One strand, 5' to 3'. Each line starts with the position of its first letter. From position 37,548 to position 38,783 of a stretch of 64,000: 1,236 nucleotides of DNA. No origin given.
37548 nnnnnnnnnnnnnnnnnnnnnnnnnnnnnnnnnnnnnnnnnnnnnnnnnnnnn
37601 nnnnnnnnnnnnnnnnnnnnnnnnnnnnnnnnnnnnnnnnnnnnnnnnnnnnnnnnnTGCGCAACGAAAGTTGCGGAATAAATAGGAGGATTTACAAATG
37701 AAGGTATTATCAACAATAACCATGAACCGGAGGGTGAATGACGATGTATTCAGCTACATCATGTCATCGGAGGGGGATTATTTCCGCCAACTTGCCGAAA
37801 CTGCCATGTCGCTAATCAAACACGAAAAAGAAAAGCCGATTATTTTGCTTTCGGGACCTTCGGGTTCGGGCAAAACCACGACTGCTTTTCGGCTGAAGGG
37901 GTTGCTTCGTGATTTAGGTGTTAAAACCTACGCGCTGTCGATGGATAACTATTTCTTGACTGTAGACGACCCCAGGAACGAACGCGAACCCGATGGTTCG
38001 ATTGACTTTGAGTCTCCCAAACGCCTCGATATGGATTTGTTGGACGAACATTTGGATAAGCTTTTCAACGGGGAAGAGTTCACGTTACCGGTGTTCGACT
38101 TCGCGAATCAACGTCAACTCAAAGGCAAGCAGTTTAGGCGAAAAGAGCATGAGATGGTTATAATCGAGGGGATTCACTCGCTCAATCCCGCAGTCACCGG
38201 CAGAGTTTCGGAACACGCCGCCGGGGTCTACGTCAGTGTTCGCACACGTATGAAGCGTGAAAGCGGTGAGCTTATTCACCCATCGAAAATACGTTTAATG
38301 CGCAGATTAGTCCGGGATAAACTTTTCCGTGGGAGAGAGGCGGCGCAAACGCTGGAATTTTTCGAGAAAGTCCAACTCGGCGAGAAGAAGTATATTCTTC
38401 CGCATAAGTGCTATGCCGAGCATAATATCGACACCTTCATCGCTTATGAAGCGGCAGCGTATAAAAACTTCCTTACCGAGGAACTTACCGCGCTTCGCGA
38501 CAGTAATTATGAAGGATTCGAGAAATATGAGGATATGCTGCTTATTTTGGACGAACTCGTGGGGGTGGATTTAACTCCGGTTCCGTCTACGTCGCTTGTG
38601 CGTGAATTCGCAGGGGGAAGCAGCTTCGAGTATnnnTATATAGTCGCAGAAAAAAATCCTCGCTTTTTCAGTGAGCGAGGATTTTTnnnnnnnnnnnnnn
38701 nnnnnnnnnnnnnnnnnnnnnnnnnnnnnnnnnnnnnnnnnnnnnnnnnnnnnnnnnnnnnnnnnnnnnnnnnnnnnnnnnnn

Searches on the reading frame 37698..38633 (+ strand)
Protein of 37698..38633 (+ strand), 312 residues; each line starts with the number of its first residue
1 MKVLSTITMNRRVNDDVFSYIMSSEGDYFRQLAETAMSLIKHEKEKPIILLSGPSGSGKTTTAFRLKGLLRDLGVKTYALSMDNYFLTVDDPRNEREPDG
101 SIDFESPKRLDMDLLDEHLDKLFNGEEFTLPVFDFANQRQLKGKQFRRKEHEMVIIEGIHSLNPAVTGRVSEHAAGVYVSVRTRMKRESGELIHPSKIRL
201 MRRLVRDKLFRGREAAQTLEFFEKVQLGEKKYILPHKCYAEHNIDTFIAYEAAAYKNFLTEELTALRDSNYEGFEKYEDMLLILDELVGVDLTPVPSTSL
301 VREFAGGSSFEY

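Call 11: search_protein_families(library=pfam, proteins=[window:37698-38633:+], max_evalue=0.001)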
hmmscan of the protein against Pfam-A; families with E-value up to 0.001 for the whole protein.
window:37698-38633:+ (312 aa): 4 families
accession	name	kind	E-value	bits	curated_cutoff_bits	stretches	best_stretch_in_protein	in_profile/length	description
PF00485.24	PRK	-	2e-17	64.1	22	1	48-245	1-188/196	Phosphoribulokinase / Uridine kinase family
PF13238.12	AAA_18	-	5.7e-06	27.2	29.4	1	49-161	1-82/128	AAA domain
PF01583.26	APS_kinase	-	0.00077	19.9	21.1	0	48-84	4-40/152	Adenylylsulphate kinase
PF13401.12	AAA_22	-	0.00086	20.1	27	0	44-81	3-33/130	AAA domain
